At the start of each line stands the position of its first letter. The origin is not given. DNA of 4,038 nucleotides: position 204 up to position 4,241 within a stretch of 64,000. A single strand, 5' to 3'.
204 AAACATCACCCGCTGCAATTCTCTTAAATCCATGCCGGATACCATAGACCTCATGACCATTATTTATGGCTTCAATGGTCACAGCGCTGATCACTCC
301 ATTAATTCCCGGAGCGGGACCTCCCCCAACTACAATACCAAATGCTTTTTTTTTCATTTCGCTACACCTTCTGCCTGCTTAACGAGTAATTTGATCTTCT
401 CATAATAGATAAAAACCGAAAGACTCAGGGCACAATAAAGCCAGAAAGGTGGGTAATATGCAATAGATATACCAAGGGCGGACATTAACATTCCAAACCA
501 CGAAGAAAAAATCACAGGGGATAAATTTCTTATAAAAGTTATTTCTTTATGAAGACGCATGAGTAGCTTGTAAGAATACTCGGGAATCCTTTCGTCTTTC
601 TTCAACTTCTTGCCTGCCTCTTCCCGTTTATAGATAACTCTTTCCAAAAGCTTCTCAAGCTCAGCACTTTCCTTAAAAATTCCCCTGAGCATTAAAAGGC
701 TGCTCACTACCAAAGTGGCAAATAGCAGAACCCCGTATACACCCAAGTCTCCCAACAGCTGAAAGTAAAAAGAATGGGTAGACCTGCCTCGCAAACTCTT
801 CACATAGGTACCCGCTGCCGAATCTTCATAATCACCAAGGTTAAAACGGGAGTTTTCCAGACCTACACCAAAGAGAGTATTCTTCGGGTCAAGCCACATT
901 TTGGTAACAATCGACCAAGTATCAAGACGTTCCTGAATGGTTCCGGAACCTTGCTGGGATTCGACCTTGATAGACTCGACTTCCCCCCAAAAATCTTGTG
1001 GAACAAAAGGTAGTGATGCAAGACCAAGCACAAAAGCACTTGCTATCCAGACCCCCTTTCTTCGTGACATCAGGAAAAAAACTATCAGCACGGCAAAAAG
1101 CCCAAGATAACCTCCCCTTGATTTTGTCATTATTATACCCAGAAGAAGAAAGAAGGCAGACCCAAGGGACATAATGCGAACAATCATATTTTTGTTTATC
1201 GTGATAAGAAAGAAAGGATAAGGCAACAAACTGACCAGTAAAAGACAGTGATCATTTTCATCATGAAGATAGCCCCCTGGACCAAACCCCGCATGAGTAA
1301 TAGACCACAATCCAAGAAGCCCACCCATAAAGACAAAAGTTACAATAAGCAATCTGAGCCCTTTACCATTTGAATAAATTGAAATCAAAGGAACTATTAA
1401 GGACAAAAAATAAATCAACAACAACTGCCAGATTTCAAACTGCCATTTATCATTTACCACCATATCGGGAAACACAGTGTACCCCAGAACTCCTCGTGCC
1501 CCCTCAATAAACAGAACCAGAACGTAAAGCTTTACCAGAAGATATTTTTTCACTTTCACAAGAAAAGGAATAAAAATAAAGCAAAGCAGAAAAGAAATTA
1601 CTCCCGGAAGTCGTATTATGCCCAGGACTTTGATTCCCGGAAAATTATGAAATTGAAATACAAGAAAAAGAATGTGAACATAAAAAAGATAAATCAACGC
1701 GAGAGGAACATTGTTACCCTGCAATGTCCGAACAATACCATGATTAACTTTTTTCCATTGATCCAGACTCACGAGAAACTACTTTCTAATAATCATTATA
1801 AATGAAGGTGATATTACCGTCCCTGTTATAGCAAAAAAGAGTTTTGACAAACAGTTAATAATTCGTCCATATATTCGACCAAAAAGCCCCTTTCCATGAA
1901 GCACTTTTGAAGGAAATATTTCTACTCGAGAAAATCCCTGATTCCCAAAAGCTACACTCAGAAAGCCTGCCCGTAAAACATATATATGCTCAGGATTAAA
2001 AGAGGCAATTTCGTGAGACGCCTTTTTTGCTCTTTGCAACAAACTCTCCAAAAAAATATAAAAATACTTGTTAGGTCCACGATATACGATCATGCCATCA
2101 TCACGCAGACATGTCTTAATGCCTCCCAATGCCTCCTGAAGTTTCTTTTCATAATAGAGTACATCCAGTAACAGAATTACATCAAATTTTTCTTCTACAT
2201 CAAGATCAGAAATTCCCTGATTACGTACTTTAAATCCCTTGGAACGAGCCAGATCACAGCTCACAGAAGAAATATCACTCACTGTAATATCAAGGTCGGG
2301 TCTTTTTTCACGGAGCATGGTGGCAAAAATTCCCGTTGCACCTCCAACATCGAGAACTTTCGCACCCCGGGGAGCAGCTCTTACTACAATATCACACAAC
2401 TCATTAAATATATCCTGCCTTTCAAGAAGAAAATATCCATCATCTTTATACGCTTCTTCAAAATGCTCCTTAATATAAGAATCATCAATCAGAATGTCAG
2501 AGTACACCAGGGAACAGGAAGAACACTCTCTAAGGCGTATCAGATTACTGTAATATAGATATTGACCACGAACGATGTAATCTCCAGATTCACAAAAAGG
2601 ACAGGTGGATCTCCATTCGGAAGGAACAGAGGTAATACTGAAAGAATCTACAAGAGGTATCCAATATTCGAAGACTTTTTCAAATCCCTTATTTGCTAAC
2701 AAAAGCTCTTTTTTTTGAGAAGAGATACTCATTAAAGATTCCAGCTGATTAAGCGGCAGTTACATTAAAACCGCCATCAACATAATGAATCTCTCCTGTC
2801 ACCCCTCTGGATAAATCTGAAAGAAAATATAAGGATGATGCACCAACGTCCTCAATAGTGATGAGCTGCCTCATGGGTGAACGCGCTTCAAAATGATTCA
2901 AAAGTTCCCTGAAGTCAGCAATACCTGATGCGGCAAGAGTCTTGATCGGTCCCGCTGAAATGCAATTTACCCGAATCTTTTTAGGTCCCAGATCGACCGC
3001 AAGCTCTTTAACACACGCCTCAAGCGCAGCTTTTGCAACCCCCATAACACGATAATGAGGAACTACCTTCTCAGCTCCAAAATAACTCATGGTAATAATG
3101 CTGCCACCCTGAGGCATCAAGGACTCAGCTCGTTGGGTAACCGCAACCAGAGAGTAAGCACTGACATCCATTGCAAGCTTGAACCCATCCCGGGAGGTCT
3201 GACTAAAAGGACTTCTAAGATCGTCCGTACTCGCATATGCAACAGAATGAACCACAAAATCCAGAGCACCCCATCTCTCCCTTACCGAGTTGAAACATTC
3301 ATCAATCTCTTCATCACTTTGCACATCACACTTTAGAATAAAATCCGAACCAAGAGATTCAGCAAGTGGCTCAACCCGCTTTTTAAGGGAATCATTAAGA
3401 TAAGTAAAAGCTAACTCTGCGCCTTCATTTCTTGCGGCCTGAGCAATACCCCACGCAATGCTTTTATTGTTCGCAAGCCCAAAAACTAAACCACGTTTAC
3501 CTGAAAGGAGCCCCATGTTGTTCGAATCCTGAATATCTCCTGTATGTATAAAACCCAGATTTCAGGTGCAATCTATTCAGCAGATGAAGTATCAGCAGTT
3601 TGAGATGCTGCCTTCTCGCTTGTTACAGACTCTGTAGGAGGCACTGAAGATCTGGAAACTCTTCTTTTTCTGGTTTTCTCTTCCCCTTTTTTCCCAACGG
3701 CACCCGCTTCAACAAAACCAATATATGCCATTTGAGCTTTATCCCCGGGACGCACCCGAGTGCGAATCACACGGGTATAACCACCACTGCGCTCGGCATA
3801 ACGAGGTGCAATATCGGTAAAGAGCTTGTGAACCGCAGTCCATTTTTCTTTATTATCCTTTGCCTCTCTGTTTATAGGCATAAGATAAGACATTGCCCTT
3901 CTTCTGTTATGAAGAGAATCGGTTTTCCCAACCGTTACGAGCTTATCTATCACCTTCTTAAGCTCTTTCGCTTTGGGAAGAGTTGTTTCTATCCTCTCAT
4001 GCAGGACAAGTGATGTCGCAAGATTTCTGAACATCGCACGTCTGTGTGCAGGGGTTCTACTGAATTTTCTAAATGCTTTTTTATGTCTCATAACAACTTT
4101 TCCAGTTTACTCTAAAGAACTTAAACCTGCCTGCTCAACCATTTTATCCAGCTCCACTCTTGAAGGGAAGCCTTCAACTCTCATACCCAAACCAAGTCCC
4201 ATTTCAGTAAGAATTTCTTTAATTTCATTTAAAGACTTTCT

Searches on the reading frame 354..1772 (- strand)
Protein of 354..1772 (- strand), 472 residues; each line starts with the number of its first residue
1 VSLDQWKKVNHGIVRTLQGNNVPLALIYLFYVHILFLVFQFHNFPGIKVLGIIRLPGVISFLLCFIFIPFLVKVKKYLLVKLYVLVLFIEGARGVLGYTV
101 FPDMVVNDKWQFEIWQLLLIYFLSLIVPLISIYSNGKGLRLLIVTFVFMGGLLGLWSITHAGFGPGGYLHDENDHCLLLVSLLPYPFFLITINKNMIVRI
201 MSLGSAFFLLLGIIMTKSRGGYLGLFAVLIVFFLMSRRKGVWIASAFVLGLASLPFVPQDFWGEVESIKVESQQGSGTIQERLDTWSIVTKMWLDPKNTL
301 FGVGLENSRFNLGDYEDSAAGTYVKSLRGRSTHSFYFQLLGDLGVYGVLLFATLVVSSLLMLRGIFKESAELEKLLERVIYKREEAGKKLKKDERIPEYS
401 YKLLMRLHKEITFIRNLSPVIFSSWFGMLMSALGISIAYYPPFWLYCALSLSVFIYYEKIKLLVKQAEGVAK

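Call 35: search_protein_families(library=pfam, proteins=[window:354-1772:-], max_evalue=0.001)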
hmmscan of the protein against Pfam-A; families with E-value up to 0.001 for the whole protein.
window:354-1772:- (472 aa): 1 family
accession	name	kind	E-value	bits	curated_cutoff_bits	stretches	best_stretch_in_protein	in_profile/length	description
PF04932.20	Wzy_C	-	5.1e-17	62.5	31.7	1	206-352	3-149/149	O-Antigen ligase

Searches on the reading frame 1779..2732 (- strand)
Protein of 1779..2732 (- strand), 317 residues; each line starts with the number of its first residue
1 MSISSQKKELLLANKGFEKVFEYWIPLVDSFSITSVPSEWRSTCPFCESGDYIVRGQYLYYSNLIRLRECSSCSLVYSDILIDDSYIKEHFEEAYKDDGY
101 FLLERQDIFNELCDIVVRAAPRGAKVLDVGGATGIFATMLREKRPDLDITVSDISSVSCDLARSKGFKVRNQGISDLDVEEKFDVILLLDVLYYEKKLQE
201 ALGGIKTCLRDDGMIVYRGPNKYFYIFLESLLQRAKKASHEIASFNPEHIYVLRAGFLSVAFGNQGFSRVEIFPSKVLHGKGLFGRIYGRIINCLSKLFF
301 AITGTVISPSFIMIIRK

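Call 94: search_protein_families(library=pfam, proteins=[window:1779-2732:-], max_evalue=0.001)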
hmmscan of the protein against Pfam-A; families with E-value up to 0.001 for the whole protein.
window:1779-2732:- (317 aa): 8 families
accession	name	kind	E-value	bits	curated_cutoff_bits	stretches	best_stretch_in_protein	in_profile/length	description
PF13489.12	Methyltransf_23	-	2.3e-17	63.7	27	1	107-270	4-162/164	Methyltransferase domain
PF08242.18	Methyltransf_12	-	1.3e-10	42.3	30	1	127-215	1-98/98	Methyltransferase domain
PF13847.12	Methyltransf_31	-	9e-09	35.6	27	1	123-235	4-122/145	Methyltransferase domain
PF08241.18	Methyltransf_11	-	1.2e-08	35.9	21.2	1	127-216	1-94/95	Methyltransferase domain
PF13649.12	Methyltransf_25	-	1.9e-08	35.3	27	1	126-213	1-97/97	Methyltransferase domain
PF05401.17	NodS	-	1e-06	29.2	24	1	122-219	43-146/201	Nodulation protein S (NodS)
PF10294.15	Methyltransf_16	-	0.00018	21.7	21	0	120-216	44-154/174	Lysine methyltransferase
PF05175.20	MTS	-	0.00069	19.7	23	0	122-165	31-74/170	Methyltransferase small domain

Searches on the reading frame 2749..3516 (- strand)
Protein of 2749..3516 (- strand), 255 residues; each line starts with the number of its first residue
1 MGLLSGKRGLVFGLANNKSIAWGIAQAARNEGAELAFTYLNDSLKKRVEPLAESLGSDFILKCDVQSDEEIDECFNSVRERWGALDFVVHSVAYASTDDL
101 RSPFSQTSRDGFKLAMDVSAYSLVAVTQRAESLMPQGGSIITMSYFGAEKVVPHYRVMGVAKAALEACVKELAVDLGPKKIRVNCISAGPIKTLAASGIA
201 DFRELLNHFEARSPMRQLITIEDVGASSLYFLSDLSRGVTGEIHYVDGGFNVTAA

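Call 94: search_protein_families(library=pfam, proteins=[window:2749-3516:-], max_evalue=0.001)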
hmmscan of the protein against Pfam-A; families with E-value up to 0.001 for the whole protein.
window:2749-3516:- (255 aa): 4 families
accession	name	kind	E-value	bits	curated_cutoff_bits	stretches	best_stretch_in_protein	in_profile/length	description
PF13561.12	adh_short_C2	-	5.1e-92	308.2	27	1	13-251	1-236/236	Enoyl-(Acyl carrier protein) reductase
PF00106.31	adh_short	-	2.2e-22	79.9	26.6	1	19-196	11-187/195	short chain dehydrogenase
PF23441.1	SDR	-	6.9e-06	26.1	27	1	82-250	84-255/258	SDR-like rossmann domain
PF12241.14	Enoyl_reductase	-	0.00039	20.3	22.1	0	61-96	27-62/236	Trans-2-enoyl-CoA reductase catalytic region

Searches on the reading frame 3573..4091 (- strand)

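Call 94: search_protein_families(library=pfam, proteins=[window:3573-4091:-], max_evalue=0.001)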
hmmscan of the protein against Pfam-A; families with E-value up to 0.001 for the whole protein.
window:3573-4091:- (172 aa): 1 family
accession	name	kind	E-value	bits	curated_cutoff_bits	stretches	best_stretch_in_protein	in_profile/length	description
PF01196.24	Ribosomal_L17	-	5.1e-36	123.9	27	1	20-127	1-97/97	Ribosomal protein L17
